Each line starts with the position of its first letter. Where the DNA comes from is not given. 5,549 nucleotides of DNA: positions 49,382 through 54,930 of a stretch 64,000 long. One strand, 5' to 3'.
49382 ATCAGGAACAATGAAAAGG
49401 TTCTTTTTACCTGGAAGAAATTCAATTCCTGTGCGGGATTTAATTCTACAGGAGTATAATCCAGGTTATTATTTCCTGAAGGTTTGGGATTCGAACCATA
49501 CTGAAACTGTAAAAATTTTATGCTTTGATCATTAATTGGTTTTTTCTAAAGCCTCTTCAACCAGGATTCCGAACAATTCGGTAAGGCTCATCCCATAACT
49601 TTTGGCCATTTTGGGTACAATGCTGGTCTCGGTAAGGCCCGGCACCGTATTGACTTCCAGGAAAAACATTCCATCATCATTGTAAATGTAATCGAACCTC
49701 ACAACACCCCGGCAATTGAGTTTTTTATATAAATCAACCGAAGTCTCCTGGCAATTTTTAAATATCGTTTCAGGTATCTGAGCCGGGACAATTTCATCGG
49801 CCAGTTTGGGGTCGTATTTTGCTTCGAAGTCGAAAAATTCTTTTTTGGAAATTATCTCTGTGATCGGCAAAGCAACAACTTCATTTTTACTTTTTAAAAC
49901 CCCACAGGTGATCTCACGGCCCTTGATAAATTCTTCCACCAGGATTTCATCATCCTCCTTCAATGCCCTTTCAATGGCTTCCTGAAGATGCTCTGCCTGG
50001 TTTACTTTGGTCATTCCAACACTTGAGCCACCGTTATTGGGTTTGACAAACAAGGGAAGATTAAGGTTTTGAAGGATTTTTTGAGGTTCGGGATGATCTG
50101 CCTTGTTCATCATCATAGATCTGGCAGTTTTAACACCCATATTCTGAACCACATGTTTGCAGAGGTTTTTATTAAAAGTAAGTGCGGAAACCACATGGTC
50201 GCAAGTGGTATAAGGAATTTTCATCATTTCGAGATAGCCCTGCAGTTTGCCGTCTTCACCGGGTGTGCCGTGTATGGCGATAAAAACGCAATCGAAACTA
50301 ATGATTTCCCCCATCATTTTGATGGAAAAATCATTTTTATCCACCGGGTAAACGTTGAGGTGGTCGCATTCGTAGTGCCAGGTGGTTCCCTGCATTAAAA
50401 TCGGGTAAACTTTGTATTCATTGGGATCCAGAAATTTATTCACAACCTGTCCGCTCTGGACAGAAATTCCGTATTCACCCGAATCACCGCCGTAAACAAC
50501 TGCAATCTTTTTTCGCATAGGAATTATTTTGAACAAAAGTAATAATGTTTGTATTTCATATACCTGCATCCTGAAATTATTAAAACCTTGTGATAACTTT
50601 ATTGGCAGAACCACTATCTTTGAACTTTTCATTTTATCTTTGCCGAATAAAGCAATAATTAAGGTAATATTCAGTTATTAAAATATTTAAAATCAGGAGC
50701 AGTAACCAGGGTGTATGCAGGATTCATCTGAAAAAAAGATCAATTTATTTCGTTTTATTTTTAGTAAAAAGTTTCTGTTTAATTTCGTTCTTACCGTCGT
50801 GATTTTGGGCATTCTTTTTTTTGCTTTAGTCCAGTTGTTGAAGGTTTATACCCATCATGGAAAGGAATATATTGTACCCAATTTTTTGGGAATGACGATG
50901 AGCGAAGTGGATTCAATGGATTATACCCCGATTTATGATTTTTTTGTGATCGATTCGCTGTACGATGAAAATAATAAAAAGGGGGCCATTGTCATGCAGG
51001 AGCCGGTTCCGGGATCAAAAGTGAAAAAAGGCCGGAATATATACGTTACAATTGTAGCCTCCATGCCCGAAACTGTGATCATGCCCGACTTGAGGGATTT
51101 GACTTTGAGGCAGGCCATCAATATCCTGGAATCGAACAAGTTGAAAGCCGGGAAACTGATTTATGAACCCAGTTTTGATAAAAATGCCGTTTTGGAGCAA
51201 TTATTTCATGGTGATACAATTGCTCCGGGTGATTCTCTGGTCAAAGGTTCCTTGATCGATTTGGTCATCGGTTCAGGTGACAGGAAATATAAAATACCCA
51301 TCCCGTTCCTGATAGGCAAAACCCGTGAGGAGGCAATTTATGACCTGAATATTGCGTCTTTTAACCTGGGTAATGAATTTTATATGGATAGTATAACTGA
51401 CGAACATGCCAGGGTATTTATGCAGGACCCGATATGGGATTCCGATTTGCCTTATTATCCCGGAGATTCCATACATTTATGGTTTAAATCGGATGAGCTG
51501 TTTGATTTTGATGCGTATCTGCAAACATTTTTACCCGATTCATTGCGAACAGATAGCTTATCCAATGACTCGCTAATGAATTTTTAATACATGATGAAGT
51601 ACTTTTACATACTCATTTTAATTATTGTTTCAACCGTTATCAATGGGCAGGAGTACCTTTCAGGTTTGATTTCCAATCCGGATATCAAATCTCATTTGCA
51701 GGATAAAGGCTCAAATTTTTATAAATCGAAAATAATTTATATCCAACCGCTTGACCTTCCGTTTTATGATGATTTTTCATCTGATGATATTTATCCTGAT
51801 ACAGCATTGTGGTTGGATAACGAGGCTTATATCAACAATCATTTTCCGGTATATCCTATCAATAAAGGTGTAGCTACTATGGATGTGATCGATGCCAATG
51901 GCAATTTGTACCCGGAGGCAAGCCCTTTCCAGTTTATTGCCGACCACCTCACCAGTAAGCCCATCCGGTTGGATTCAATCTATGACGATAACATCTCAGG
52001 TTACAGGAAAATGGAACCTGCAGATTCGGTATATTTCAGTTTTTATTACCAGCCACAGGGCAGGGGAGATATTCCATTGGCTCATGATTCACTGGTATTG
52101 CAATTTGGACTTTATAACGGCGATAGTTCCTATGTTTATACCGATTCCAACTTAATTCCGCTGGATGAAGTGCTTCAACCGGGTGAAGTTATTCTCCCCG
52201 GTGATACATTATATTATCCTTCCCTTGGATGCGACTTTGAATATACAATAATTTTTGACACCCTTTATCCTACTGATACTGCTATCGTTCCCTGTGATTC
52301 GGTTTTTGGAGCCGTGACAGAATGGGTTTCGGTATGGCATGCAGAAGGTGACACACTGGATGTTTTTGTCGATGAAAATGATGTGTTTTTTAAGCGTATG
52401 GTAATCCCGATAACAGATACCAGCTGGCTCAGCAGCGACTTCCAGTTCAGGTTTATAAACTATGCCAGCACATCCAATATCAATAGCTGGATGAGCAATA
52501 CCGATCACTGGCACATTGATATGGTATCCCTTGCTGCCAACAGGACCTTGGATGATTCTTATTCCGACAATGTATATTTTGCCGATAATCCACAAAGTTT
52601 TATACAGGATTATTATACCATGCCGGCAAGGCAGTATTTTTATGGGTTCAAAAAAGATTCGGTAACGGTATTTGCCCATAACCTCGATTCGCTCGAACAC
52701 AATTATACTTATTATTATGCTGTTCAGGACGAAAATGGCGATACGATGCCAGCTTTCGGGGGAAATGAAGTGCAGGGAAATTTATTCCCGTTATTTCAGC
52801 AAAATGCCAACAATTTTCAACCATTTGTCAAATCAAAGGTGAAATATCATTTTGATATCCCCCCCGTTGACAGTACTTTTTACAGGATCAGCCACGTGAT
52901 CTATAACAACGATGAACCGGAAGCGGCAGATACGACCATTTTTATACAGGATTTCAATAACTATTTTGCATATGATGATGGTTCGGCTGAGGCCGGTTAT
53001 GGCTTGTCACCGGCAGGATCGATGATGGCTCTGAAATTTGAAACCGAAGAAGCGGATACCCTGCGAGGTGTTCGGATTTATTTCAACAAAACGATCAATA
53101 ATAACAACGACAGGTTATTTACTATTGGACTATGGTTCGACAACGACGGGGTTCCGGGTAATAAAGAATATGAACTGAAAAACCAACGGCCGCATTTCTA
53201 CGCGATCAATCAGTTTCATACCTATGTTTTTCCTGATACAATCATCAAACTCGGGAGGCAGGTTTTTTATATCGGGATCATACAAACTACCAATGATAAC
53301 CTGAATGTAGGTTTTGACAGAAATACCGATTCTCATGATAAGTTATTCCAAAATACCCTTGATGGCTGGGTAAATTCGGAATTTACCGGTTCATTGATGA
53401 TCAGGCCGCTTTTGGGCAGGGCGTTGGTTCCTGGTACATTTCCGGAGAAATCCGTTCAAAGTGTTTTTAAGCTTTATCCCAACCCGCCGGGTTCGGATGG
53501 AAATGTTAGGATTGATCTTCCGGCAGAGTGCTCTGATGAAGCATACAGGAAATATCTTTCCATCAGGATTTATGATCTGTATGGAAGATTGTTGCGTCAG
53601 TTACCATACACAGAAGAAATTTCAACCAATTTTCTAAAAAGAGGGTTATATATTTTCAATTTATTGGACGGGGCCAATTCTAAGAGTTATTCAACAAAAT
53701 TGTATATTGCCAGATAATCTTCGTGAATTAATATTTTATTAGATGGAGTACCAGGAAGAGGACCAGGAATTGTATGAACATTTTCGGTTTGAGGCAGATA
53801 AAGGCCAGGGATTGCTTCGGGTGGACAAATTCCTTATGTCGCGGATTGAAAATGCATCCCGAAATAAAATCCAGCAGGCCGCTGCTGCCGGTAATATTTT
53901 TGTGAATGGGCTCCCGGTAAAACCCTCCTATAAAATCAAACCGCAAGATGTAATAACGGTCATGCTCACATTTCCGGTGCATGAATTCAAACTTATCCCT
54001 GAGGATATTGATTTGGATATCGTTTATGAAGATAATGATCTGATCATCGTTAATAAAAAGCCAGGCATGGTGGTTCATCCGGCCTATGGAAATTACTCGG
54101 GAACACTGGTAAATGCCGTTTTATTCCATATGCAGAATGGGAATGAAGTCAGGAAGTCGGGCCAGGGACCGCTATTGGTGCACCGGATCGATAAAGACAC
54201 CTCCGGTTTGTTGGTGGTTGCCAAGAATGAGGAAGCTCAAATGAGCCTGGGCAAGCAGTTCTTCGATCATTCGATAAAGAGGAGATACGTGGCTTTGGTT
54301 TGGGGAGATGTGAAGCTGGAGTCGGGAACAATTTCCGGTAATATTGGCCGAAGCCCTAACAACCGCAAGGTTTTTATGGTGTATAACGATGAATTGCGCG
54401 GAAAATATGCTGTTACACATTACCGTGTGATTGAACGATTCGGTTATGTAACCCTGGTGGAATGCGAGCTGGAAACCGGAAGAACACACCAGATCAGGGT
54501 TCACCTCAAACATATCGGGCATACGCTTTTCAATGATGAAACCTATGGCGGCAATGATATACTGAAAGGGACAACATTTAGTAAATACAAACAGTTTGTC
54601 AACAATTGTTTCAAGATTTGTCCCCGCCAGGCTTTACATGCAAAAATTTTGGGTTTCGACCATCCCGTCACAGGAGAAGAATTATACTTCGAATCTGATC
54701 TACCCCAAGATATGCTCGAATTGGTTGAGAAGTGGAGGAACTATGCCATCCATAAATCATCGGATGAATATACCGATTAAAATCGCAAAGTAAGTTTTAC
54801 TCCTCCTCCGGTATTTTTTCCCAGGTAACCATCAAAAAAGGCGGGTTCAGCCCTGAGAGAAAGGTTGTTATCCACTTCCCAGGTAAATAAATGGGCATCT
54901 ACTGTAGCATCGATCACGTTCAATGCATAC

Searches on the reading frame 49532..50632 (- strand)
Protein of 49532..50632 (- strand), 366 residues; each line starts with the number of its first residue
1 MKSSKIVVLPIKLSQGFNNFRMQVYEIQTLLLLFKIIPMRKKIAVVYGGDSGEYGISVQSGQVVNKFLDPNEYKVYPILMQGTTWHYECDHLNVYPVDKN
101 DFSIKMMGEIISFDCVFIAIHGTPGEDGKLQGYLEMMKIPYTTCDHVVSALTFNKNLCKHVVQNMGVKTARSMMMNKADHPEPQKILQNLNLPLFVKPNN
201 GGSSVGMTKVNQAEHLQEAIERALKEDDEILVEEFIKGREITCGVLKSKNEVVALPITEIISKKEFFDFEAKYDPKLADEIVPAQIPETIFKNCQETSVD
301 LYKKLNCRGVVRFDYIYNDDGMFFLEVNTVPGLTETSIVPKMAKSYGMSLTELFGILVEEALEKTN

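Call 72: search_protein_families(library=pfam, proteins=[window:49532-50632:-], max_evalue=0.001)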
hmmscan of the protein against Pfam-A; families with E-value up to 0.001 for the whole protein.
window:49532-50632:- (366 aa): 8 families
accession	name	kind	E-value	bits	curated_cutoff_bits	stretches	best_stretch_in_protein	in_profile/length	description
PF07478.18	Dala_Dala_lig_C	-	5.4e-56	189.8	24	1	162-359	2-204/204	D-ala D-ala ligase C-terminus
PF01820.27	Dala_Dala_lig_N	-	1.7e-23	83.9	34.6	1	42-144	1-121/121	D-ala D-ala ligase N-terminus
PF02222.28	ATP-grasp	-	2.7e-12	47.1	27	1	161-327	2-159/179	ATP-grasp domain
PF02786.22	CPSase_L_D2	-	1.1e-11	45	19.8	1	155-329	2-178/211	Carbamoyl-phosphate synthase L chain, ATP binding domain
PF02655.19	ATP-grasp_3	-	1.6e-10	41.7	23.2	1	168-329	6-155/160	ATP-grasp domain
PF13535.11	ATP-grasp_4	-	2e-07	31.2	27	1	191-328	2-149/160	ATP-grasp domain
PF01071.24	GARS_A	-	4.7e-06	27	27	1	154-257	2-110/194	Phosphoribosylglycinamide synthetase, ATP-grasp (A) domain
PF08443.16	RimK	-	9.9e-05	22.5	21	0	154-254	3-101/188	RimK-like ATP-grasp domain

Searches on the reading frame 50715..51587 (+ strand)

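Call 72: search_protein_families(library=pfam, proteins=[window:50715-51587:+], max_evalue=0.001)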
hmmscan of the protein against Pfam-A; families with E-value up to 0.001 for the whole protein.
window:50715-51587:+ (290 aa): 1 family
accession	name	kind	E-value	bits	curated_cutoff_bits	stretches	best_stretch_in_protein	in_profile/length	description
PF03793.24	PASTA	-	6.3e-15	55.3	23.2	2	121-185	1-62/64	PASTA domain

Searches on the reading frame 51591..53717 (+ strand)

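Call 39: search_protein_families(library=ncbifam, proteins=[window:51591-53717:+], max_evalue=0.00001)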
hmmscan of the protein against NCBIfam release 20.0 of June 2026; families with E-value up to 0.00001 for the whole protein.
window:51591-53717:+ (708 aa): 0 families

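Call 72: search_protein_families(library=pfam, proteins=[window:51591-53717:+], max_evalue=0.001)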
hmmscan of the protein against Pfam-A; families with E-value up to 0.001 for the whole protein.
window:51591-53717:+ (708 aa): 1 family
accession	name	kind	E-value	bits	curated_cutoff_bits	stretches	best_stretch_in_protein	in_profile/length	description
PF18962.6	Por_Secre_tail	-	2e-05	25.2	27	1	628-704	1-73/75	Secretion system C-terminal sorting domain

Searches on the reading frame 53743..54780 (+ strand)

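Call 72: search_protein_families(library=pfam, proteins=[window:53743-54780:+], max_evalue=0.001)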
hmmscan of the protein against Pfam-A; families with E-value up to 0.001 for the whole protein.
window:53743-54780:+ (345 aa): 2 families
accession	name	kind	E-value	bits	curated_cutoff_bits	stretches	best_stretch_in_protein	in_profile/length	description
PF00849.27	PseudoU_synth_2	-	2.3e-32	112.8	26.8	1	99-257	1-152/152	RNA pseudouridylate synthase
PF01479.30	S4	-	2.5e-10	40.3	22.8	1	26-71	2-48/48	S4 domain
